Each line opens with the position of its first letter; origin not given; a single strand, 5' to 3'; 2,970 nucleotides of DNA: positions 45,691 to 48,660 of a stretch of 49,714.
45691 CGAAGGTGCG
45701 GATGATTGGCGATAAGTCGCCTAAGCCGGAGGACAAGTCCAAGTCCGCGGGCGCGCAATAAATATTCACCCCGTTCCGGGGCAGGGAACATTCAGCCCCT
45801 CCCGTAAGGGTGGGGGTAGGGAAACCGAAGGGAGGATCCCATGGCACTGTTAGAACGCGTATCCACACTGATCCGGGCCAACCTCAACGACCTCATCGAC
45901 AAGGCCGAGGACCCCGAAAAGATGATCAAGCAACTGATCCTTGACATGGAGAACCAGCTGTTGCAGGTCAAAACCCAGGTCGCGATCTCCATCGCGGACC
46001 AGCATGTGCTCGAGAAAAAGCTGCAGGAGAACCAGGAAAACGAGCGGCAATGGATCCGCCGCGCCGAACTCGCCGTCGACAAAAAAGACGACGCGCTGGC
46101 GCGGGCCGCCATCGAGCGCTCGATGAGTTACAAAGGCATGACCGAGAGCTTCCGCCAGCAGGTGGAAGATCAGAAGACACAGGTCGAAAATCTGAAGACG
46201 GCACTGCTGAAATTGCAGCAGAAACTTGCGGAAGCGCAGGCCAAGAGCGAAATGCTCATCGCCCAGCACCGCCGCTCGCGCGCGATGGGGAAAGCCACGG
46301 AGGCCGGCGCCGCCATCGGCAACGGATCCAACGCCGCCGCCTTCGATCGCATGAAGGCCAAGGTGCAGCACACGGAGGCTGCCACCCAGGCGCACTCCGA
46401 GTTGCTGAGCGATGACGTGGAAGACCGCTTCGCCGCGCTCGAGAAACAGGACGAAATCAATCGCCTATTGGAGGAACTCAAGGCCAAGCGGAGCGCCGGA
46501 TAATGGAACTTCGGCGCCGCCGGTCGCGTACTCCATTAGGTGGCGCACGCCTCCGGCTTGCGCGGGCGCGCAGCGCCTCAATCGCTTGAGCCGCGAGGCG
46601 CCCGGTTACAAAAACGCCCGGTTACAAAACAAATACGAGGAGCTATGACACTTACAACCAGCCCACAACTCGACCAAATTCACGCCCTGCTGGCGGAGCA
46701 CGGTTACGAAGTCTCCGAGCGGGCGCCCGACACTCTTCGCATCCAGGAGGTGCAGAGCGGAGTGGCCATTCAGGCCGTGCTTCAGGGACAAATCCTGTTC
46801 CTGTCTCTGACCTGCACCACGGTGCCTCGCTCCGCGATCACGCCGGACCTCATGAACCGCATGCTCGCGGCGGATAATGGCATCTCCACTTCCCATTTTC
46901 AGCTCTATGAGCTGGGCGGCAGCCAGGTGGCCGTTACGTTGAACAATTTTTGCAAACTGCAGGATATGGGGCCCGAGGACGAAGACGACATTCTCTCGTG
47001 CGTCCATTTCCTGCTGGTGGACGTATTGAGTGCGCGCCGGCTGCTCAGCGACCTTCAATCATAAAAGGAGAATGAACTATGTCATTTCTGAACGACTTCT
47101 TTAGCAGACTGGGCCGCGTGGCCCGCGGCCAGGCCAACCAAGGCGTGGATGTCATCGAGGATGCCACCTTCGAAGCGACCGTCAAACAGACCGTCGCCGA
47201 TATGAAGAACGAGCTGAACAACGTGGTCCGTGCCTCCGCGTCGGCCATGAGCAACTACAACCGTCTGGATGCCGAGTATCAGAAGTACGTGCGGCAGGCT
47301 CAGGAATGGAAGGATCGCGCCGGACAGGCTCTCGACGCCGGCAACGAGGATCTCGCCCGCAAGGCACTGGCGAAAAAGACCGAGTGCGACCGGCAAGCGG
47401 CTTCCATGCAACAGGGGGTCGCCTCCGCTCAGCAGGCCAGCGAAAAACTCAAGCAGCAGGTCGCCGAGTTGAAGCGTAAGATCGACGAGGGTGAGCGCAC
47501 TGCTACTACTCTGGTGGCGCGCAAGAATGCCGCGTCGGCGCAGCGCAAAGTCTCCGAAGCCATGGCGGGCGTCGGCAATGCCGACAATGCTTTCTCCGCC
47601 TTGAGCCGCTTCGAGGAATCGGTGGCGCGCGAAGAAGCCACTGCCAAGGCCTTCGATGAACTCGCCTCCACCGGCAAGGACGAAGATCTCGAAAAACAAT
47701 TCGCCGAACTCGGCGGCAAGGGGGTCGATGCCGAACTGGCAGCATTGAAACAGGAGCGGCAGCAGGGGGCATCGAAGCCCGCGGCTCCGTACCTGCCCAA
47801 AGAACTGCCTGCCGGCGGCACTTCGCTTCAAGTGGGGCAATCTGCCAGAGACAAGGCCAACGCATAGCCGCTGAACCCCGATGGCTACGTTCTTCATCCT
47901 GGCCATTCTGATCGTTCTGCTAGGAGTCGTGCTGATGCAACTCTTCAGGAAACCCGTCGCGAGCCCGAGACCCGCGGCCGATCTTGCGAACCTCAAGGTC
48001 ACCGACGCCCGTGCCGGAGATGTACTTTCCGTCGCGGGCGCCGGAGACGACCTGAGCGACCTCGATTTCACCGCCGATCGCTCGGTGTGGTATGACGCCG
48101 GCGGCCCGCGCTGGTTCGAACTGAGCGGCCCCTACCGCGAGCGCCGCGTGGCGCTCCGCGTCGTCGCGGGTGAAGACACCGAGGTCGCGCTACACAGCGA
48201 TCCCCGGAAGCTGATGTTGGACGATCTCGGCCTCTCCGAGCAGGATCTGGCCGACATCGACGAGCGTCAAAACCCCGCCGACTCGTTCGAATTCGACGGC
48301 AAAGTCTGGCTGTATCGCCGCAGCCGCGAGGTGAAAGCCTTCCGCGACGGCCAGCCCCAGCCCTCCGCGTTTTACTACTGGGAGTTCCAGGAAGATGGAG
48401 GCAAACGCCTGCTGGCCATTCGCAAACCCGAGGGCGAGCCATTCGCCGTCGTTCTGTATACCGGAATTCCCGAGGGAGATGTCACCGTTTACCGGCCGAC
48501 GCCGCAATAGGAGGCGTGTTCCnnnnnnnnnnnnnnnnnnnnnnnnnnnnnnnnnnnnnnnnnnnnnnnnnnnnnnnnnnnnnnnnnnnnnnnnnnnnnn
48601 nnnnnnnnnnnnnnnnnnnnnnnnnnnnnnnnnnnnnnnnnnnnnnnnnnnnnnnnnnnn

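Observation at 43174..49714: Composite XRE - NfeD - flotillin - PspA - YjfI-like - PspA - DUF4178-like - unknown locus: candidate undescribed membrane-stress/remodelling system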

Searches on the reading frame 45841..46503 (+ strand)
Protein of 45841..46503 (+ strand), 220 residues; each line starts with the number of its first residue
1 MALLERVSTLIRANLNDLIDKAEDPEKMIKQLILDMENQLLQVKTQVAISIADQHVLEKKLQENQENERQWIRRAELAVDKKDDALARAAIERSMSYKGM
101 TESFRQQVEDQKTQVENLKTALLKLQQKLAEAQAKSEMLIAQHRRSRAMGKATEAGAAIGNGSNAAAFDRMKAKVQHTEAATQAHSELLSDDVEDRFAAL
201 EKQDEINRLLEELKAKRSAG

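Call 5: search_protein_families(library=pfam, proteins=[window:45841-46503:+], max_evalue=0.01)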
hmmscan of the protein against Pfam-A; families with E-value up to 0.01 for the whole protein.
window:45841-46503:+ (220 aa): 2 families
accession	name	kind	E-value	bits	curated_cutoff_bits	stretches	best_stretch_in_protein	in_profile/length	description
PF04012.17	PspA_IM30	-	9.3e-39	133.7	33.9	1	3-217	2-218/220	PspA/IM30 family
PF09230.16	DFF40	-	0.0016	18.7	25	1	42-150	14-120/225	DNA fragmentation factor 40 kDa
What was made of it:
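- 45841..46503 (+): g4: PspA-1 (PspA/IM30 family), 220 aa. PF04012 E = 9e-39 over the full length (call 5).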

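Call 6: search_protein_families(library=ncbifam, proteins=[window:45841-46503:+], max_evalue=0.01)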
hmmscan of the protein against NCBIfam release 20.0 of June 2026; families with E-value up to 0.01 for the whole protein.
window:45841-46503:+ (220 aa): 3 families
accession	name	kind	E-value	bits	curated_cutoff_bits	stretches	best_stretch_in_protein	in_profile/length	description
TIGR02977.1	phageshock_pspA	equivalog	1.1e-38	133.2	242.95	1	1-217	1-217/219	phage shock protein PspA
NF007974.0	PRK10698.1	equivalog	2.4e-26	92.8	336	1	1-216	1-216/222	phage shock protein PspA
NF045984.1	StressProtLiaH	equivalog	3.2e-16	59.7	380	1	4-217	3-215/225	stress responsive protein LiaH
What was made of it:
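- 45841..46503 (+): TIGR02977 E = 1e-38, below the equivalog cut-off (call 6).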

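Call 91: search_protein_families(library=padloc, proteins=[window:45841-46503:+], max_evalue=0.001)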
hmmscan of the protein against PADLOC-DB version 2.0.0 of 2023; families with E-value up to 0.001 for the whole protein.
window:45841-46503:+ (220 aa): 0 families

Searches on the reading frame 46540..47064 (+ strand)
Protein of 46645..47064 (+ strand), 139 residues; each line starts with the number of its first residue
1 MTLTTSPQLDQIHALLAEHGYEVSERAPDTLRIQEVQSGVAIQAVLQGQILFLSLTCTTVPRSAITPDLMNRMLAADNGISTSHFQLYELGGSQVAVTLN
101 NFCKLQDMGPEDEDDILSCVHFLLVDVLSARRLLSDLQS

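Call 5: search_protein_families(library=pfam, proteins=[window:46645-47064:+], max_evalue=0.01)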
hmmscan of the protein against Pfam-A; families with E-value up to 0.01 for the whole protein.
window:46645-47064:+ (139 aa): 0 families

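Call 6: search_protein_families(library=ncbifam, proteins=[window:46645-47064:+], max_evalue=0.01)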
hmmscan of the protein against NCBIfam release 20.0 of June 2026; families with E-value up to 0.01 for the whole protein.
window:46645-47064:+ (139 aa): 0 families

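Call 7: search_protein_families(library=pfam, proteins=[window:46645-47064:+, window:46540-47064:+], max_evalue=10)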
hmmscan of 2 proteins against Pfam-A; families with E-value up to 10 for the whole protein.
window:46645-47064:+ (139 aa): 0 families

window:46540-47064:+ (174 aa): 0 families

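Call 13: search_solved_structures(query=window:46645-47064:+, max_evalue=10, show_alignments=2)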
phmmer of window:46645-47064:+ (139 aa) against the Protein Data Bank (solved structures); distinct sequences matched with E-value up to 10: 3.
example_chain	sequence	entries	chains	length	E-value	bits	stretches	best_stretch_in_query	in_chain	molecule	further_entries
5lus_A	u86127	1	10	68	0.46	13.9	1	94-135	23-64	BLM helicase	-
5lup_H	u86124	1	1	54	0.89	12.9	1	94-136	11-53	BLM protein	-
5lup_A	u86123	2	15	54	0.95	12.8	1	94-136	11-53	BLM protein | Bloom syndrome protein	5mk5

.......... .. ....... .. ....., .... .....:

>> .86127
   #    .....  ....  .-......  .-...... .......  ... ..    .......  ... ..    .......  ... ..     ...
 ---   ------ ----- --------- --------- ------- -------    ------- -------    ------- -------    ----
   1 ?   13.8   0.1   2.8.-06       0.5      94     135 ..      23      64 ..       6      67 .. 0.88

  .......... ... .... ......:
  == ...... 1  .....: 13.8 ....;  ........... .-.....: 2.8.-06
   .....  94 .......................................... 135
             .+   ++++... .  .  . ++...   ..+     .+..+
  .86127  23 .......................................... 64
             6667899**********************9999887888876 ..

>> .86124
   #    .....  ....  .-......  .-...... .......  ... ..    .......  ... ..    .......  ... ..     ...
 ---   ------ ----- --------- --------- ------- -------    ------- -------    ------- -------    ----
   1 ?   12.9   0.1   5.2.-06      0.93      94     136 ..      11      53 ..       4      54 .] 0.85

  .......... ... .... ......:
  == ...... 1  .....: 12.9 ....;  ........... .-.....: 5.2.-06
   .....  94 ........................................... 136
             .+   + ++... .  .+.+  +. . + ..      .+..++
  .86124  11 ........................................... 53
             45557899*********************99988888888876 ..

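Call 25: find_homologous_proteins(query=window:46645-47064:+, max_evalue=0.001)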
Query window:46645-47064:+ (139 aa): 2504 proteins with E <= 0.001 among 2525 candidates; the best 120 are listed.
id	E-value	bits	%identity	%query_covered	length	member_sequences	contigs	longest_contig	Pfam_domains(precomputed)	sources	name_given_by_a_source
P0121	1.7e-83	295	100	100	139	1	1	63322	-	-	-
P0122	2.0e-71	256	87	100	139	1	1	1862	-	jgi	jgi:hypothetical protein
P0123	3.1e-70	252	84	100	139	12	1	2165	-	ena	-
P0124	4.1e-70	252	85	100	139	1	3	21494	-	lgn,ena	-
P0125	4.1e-70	252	85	100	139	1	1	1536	-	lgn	-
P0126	1.4e-69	250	83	100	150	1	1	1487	-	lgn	-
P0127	1.6e-69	250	84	100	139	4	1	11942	-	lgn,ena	-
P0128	3.7e-69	249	82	100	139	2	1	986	-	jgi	-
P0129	5.9e-69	248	83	100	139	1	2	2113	-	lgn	-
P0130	1.7e-68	246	82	100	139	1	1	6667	-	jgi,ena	-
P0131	1.8e-68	246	85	98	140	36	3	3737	-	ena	-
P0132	2.0e-68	246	83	99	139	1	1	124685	-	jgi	jgi:hypothetical protein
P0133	2.3e-68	246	83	100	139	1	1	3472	-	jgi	jgi:hypothetical protein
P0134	2.4e-68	246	82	100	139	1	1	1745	-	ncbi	-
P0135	2.7e-68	246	82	100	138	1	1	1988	-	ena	-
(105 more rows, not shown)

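Call 26: find_encoding_contigs(protein=P0121, flank=10000, max_places=3)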
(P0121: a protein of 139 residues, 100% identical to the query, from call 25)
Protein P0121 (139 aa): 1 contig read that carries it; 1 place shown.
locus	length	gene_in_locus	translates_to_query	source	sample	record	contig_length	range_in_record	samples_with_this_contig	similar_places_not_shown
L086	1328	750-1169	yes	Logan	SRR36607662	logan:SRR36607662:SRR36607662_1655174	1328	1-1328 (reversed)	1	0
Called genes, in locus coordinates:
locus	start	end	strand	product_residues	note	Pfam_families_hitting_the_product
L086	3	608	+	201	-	?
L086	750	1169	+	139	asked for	-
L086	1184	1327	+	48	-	?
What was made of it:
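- Tried and rejected: The g5 look-up returned only a 1.3-kb contig (call 26), so the rest of g8 and what follows it in this genome remain unseen.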

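Call 38: search_solved_structures(query=A2, max_evalue=10, show_alignments=2)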
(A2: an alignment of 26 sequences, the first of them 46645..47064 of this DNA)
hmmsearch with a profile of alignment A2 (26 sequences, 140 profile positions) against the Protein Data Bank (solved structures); distinct sequences matched with E-value up to 10: 2.
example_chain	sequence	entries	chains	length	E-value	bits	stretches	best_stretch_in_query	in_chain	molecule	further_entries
5lus_A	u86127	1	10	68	0.7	12.8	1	98-137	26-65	BLM helicase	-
9xzp_A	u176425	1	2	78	1.4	11.8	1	7-67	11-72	De novo protein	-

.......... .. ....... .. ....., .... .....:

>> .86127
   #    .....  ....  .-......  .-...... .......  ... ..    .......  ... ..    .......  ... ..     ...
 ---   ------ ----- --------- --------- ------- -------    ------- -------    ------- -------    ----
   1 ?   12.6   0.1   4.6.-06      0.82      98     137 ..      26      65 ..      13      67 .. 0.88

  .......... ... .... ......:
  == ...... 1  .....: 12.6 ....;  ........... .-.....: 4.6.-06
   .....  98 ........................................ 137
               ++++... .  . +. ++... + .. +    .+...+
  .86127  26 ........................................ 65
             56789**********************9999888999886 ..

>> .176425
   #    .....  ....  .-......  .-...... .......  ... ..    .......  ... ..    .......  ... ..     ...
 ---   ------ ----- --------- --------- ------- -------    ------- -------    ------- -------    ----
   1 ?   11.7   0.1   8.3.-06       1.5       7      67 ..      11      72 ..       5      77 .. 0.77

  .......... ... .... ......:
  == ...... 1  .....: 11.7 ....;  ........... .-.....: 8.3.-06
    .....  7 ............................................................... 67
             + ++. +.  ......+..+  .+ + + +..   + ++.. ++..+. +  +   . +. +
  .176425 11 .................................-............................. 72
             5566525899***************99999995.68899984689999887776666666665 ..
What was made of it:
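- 46645..47064 (+): g5: CesT/Tir-superfamily (YjfI/BacA-like fold) small protein, 139 aa. There is no Pfam or PDB hit by sequence (calls 5, 7, 13, 38).
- On DUF2170 / YjfI family (PF09938): The family profile does not find BacA in the PDB (call 38).
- Tried and rejected: Sequence searches of g5 against the PDB, with the single sequence and with a profile, gave only noise (calls 13, 38).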

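Call 44: predict_structure(alignment_id=A2)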
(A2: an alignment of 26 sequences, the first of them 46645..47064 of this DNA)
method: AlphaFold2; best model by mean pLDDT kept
length: 139 residues; sequences in the alignment: 26
mean_pLDDT: 88.8   pTM: 0.81
mean pLDDT of the five models: 88.8, 85.4, 75.0, 73.6, 66.9
residues with pLDDT >= 90: 95; 70-90: 35; 50-70: 4; < 50: 5
segments of 3 or more residues with pLDDT < 50: 1-4
pLDDT, mean of each block of 10 residues (from residue 1): 59 92 88 90 92 95 94 91 93 94 89 93 93 79
secondary structure, 60 per line:
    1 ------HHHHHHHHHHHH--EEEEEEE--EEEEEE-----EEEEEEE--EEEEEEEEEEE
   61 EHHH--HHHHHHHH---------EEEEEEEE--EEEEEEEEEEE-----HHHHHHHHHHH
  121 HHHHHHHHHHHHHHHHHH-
elements in order: H7-18 E21-27 E30-35 E41-47 E50-61 H67-74 E84-91 E94-104 H110-138
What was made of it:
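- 46645..47064 (+): AlphaFold2 model with pLDDT 88.8 and pTM 0.81 (call 44).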

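Call 47: fold_search(model_id=the predicted structure, library=pdb)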
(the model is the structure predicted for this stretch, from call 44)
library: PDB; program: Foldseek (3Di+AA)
matches with E <= 10: 1346; with E <= 0.001: 11
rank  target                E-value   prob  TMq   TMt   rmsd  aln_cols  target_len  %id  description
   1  8q8o_A                3.4e-05  1.00  0.71  0.71   3.2       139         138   13  PA14_16140 protein: the regulator of an operon involved in the biofilm formation in PA14 P. aeruginosa (released 2024-02-28)
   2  8q8o_B                6.9e-05  1.00  0.70  0.70   3.2       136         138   12  PA14_16140 protein: the regulator of an operon involved in the biofilm formation in PA14 P. aeruginosa (released 2024-02-28)
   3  6vu7_B                1.5e-04  1.00  0.68  0.66   3.9       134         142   16  Crystal structure of YbjN, a putative transcription regulator from E. coli (released 2020-03-11)
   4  6vu7_D                2.6e-04  1.00  0.64  0.66   3.9       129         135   16  Crystal structure of YbjN, a putative transcription regulator from E. coli (released 2020-03-11)
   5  6vu7_C                2.9e-04  1.00  0.68  0.66   4.2       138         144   19  Crystal structure of YbjN, a putative transcription regulator from E. coli (released 2020-03-11)
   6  3kxy_D                4.7e-04  1.00  0.61  0.64   4.6       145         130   17  Crystal Structure of the ExsC-ExsE Complex (released 2010-06-30)
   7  1xkp_B                5.0e-04  1.00  0.48  0.53   5.4       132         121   18  Crystal structure of the virulence factor YopN in complex with its heterodimeric chaperone SycN-YscB (released 2005-03-22)
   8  6vu7_A                6.0e-04  1.00  0.67  0.66   3.5       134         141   17  Crystal structure of YbjN, a putative transcription regulator from E. coli (released 2020-03-11)
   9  5fr7_B                6.0e-04  1.00  0.62  0.60   6.4       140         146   16  Erwinia amylovora AmyR amylovoran repressor, a member of the YbjN protein family (released 2017-01-18)
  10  3kxy_B                6.7e-04  1.00  0.63  0.66   3.7       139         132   15  Crystal Structure of the ExsC-ExsE Complex (released 2010-06-30)
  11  9uwz_A                8.0e-04  1.00  0.61  0.64   4.2       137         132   13  Crystal structure of the type III secretion chaperone VecA from Vibrio parahaemolyticus (released 2025-06-25)
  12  1jyo_A                1.1e-03  1.00  0.67  0.71   3.8       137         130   12  Structure of the Salmonella Virulence Effector SptP in Complex with its Secretion Chaperone SicP (released 2001-11-07)
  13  3kxy_A                1.3e-03  1.00  0.51  0.53   5.2       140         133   14  Crystal Structure of the ExsC-ExsE Complex (released 2010-06-30)
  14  2bsj_B                1.5e-03  1.00  0.55  0.61   6.0       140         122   14  Native Crystal Structure of the Type III Secretion chaperone SycT from Yersinia enterocolitica (released 2005-09-20)
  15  5frk_B                1.8e-03  1.00  0.62  0.61   6.4       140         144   16  SeMet crystal structure of Erwinia amylovora AmyR amylovoran repressor, a member of the YbjN protein family (released 2017-02-15)
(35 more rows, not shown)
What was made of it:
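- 46645..47064 (+): Foldseek's top match is 8q8o BacA, E = 3e-5 and TM 0.71, followed by YbjN, ExsC and CesT (call 47).
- On CesT/Tir (type III chaperone-like) superfamily: Foldseek finds 8q8o BacA at TM 0.71, YbjN at 0.68, and ExsC, SycN, SicP and CesT, all with probability 1.00 (call 47).
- Closest known: Pseudomonas aeruginosa bac operon: BacA. Same: BacA is the best structural match of g5 (8q8o, TM 0.71, call 47).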

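Call 91: search_protein_families(library=padloc, proteins=[window:46645-47064:+], max_evalue=0.001)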
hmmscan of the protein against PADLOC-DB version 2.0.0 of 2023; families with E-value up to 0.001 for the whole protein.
window:46645-47064:+ (139 aa): 0 families

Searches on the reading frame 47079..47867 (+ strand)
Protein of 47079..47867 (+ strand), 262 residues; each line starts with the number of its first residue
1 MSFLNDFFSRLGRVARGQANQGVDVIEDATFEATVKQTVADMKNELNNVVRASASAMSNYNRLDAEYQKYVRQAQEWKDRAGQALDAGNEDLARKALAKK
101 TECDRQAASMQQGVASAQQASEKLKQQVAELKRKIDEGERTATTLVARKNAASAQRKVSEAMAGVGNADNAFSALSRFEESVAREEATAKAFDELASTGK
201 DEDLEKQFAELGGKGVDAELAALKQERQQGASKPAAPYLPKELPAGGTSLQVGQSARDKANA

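Call 5: search_protein_families(library=pfam, proteins=[window:47079-47867:+], max_evalue=0.01)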
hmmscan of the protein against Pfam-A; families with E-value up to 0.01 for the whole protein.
window:47079-47867:+ (262 aa): 4 families
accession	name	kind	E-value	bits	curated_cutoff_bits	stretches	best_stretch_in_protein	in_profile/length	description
PF04012.17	PspA_IM30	-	3.1e-40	138.6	33.9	1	8-228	3-219/220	PspA/IM30 family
PF15272.11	BBP1_C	-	0.00066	19.9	23.4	1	32-208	38-186/190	Spindle pole body component BBP1, C-terminal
PF13166.12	AAA_13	-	0.00081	18.6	36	1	29-210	275-448/713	AAA domain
PF06103.16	DUF948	-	0.0072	16.9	37.2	0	109-176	23-88/89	Bacterial protein of unknown function (DUF948)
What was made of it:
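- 47079..47867 (+): g6: PspA-2 (PspA/IM30 family), 262 aa. It is 29% identical to PspA-1. PF04012 E = 3e-40 (call 5).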

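Call 6: search_protein_families(library=ncbifam, proteins=[window:47079-47867:+], max_evalue=0.01)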
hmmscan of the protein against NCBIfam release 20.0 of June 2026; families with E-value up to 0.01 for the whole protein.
window:47079-47867:+ (262 aa): 3 families
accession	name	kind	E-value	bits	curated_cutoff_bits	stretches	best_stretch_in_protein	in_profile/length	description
TIGR02977.1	phageshock_pspA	equivalog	9.9e-25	87.5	242.95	1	8-227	4-217/219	phage shock protein PspA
NF007974.0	PRK10698.1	equivalog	3.1e-21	76.1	336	1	7-229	3-219/222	phage shock protein PspA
NF045984.1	StressProtLiaH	equivalog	2.8e-14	53.4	380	1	16-233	11-221/225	stress responsive protein LiaH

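Call 91: search_protein_families(library=padloc, proteins=[window:47079-47867:+], max_evalue=0.001)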
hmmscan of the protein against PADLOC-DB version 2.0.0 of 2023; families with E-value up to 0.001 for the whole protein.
window:47079-47867:+ (262 aa): 1 family
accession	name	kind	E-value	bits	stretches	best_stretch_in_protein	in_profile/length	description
PDLC04897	PDC-S06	-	0.00073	16.2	1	30-191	276-437/727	-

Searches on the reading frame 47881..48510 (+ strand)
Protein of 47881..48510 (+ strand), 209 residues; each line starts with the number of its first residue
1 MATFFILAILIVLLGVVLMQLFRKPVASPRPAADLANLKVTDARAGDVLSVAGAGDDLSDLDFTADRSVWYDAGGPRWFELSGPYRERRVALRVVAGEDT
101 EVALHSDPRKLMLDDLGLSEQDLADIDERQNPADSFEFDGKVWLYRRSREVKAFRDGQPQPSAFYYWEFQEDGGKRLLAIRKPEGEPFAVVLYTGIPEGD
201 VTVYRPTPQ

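Call 5: search_protein_families(library=pfam, proteins=[window:47881-48510:+], max_evalue=0.01)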
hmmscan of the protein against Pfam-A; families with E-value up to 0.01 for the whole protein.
window:47881-48510:+ (209 aa): 1 family
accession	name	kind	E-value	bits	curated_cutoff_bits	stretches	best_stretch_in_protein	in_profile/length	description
PF13785.11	DUF4178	-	0.0023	18.5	25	1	68-189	18-128/136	Domain of unknown function (DUF4178)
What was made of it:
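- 47881..48510 (+): g7: membrane-anchored DUF4178-like protein, 209 aa. DUF4178 E = 0.0023, below the cut-off (call 5).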

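Call 6: search_protein_families(library=ncbifam, proteins=[window:47881-48510:+], max_evalue=0.01)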
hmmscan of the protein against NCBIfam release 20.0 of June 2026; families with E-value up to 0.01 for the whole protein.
window:47881-48510:+ (209 aa): 0 families

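Call 7: search_protein_families(library=pfam, proteins=[window:47881-48510:+], max_evalue=10)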
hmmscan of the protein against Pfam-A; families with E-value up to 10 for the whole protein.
window:47881-48510:+ (209 aa): 1 family
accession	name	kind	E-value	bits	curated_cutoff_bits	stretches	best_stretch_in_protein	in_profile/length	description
PF13785.11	DUF4178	-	0.0023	18.5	25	1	68-189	18-128/136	Domain of unknown function (DUF4178)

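Call 8: find_encoding_contigs(protein=window:47881-48510:+, flank=10000, max_places=6)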
Protein window:47881-48510:+ (209 aa): no gene with exactly this product is on record in the collection.
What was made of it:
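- Tried and rejected: An exact-sequence look-up of g7 to extend the window found nothing (call 8).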

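Call 40: search_protein_families(library=pfam, alignment_id=A3, max_evalue=0.01)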
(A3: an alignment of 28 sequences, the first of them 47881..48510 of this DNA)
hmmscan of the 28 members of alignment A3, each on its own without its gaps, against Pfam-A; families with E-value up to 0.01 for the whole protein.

A. member 1, window:47881-48510:+ (209 aa): 1 family
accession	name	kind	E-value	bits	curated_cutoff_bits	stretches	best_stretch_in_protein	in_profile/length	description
PF13785.11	DUF4178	-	0.0023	18.5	25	1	68-189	18-128/136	Domain of unknown function (DUF4178)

B. families by the number of members that match (of 28 scanned): 2 families
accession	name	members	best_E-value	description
PF13785.11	DUF4178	7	2.7e-06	Domain of unknown function (DUF4178)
PF23134.2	TRIP4_3rd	1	0.0038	TRIP4, third domain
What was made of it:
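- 47881..48510 (+): 7 of 28 family members hit, best E = 2.7e-6 (call 40).
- On DUF4178 (PF13785): 7 of 28 family members match, best E = 2.7e-6 (call 40).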

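Call 91: search_protein_families(library=padloc, proteins=[window:47881-48510:+], max_evalue=0.001)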
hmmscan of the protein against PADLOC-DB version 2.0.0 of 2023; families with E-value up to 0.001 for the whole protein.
window:47881-48510:+ (209 aa): 0 families
